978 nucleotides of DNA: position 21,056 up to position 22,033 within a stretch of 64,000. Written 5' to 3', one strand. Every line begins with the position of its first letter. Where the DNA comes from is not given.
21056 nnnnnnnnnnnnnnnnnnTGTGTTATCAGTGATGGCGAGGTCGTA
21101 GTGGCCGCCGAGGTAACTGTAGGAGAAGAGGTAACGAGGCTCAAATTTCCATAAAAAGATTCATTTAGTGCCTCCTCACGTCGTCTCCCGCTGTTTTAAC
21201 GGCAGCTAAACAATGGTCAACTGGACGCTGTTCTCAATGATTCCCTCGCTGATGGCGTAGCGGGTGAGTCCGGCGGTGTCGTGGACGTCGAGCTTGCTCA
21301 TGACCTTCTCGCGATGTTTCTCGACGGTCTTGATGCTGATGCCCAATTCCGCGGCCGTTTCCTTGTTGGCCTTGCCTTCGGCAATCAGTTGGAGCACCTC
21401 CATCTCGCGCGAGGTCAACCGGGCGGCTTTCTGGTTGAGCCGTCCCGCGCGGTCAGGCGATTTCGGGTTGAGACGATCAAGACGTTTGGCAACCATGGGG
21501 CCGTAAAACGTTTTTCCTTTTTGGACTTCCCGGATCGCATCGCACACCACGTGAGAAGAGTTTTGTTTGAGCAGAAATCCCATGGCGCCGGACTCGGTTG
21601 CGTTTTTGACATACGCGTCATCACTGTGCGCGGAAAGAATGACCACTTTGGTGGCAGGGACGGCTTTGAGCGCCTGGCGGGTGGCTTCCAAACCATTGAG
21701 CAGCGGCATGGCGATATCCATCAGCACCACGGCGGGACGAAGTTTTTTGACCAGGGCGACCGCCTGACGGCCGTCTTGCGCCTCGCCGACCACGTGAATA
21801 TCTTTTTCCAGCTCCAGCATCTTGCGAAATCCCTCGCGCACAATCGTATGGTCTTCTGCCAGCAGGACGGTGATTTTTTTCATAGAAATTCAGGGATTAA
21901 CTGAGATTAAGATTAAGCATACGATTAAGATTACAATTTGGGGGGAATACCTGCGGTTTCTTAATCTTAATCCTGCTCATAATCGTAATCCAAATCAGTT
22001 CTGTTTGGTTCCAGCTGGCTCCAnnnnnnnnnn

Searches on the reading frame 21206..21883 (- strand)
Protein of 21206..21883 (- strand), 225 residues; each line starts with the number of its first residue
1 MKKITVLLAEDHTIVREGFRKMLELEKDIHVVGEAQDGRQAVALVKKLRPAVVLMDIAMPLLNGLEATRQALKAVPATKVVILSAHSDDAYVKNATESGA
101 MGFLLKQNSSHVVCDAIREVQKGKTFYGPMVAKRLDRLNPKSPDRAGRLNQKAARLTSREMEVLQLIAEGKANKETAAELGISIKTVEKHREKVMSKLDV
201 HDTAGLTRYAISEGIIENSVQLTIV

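Call 32: search_protein_families(library=pfam, max_evalue=0.05, proteins=[window:21206-21883:-])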
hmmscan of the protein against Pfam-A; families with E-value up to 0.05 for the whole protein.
window:21206-21883:- (225 aa): 9 families
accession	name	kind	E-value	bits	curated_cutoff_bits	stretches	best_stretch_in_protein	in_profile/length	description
PF00072.30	Response_reg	-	3.3e-26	92.1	30.2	1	6-117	1-110/111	Response regulator receiver domain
PF00196.25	GerE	-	6.1e-19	67.8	23.5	1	155-210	2-57/57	Bacterial regulatory proteins, luxR family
PF08281.18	Sigma70_r4_2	-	8.7e-06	25.7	25.7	1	154-198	9-54/54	Sigma-70, region 4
PF13384.12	HTH_23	-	0.0014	18.8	24.6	1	159-191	6-38/50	Homeodomain-like domain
PF04545.22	Sigma70_r4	-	0.0014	18.5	24.1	1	154-198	3-48/50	Sigma-70, region 4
PF13518.12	HTH_28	-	0.0022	18.5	25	1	162-191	4-33/52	Helix-turn-helix domain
PF07638.17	Sigma70_ECF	-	0.0032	17.8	21.1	1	131-192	108-173/185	ECF sigma factor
PF16509.11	KORA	-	0.0036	17.9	26.7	1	154-205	13-66/84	TrfB plasmid transcriptional repressor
PF15978.11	TnsD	-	0.032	13.7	32.4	1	141-193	197-222/355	Tn7-like transposition protein D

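Call 33: search_solved_structures(query=window:21206-21883:-, max_evalue=1e-10)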
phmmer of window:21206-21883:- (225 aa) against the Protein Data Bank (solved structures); distinct sequences matched with E-value up to 1e-10: 47.
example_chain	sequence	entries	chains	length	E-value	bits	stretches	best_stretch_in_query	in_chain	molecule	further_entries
5hev_A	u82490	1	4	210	8.3e-44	153.2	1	4-216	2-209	Response regulator protein VraR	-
7ve6_A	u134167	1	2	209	1.5e-36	129.5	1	4-216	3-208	Response regulator protein VraR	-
4gvp_A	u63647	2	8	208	1.7e-36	129.3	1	4-216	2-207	Response regulator protein vraR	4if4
4ldz_A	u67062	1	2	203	2.7e-29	105.8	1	4-203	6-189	Transcriptional regulatory protein DesR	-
1a04_A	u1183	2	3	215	1.2e-24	90.7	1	4-200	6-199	NITRATE/NITRITE RESPONSE REGULATOR PROTEIN NARL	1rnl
4yn8_A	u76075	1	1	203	1.3e-23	87.3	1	3-207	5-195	Response regulator ChrA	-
3c3w_A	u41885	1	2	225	4.9e-22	82.2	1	4-201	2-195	TWO COMPONENT TRANSCRIPTIONAL REGULATORY PROTEIN DEVR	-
5o8y_A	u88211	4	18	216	4.8e-21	78.9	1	2-212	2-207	Transcriptional regulatory protein RcsB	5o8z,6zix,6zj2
5vxn_A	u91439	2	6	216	5e-21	78.9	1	2-211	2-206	Transcriptional regulatory protein RcsB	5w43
4le0_A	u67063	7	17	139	5e-21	78.9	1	4-132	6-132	Transcriptional regulatory protein DesR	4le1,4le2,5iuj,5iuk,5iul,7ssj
5f64_A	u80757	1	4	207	5.3e-21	78.8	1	6-208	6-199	Positive transcription regulator EvgA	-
8zwn_A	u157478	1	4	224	7.1e-21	78.4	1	5-208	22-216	DNA-binding transcriptional activator EvgA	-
3eul_A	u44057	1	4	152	7.6e-21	78.3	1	2-131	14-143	POSSIBLE NITRATE/NITRITE RESPONSE TRANSCRIPTIONAL REGULATORY PROTEIN NARL (DNA-binding res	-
6eo2_A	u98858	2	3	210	8.6e-21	78.1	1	2-209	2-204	Transcriptional regulatory protein RcsB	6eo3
7ssi_C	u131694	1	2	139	9.5e-21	78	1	4-132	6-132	Transcriptional regulatory protein DesR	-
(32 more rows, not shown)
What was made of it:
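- On NarL/FixJ (LuxR-type) response regulators (RR1, 21206-21883): The best PDB relatives are VraR, DesR, NarL and DevR (calls 32, 33).
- Closest known: DosR/DevR-DosS/DosT dormancy regulon of Mycobacterium tuberculosis. Same: DevR is among the solved relatives of RR1 (call 33).
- Closest known: LiaSR/VraSR and DesKR. Same: These are the closest solved relatives of RR1 (VraR 5hev E=8e-44; DesR 4ldz E=3e-29; call 33).
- Its nearest solved relatives are VraR/LiaR, DesR, NarL and DevR (calls 32, 33).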

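Call 65: list_cluster_members(proteins=[window:21206-21883:-, window:32086-32868:+, window:33985-35511:-])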
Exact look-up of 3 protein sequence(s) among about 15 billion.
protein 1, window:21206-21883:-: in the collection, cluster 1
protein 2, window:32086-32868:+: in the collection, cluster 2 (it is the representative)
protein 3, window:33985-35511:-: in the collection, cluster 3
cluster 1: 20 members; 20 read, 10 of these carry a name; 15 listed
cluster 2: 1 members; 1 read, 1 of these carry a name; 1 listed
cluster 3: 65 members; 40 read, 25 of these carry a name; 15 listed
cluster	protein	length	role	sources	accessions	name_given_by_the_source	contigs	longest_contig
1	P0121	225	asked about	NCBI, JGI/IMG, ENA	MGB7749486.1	MAG: response regulator transcription factor [Verrucomicrobiia bacterium] | DNA-binding NarL/FixJ family response regulator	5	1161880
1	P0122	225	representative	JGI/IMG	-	-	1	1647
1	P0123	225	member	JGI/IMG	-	DNA-binding NarL/FixJ family response regulator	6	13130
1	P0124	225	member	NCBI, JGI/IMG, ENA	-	DNA-binding NarL/FixJ family response regulator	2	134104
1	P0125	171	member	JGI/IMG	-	DNA-binding NarL/FixJ family response regulator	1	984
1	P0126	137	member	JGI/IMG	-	hypothetical protein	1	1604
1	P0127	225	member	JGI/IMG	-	DNA-binding NarL/FixJ family response regulator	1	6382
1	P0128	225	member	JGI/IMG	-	DNA-binding NarL/FixJ family response regulator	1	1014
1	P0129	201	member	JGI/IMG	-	DNA-binding NarL/FixJ family response regulator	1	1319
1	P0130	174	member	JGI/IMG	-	DNA-binding NarL/FixJ family response regulator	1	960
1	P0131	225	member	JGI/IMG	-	DNA-binding NarL/FixJ family response regulator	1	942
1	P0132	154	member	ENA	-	-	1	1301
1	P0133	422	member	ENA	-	-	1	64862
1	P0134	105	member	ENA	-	-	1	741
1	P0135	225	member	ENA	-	-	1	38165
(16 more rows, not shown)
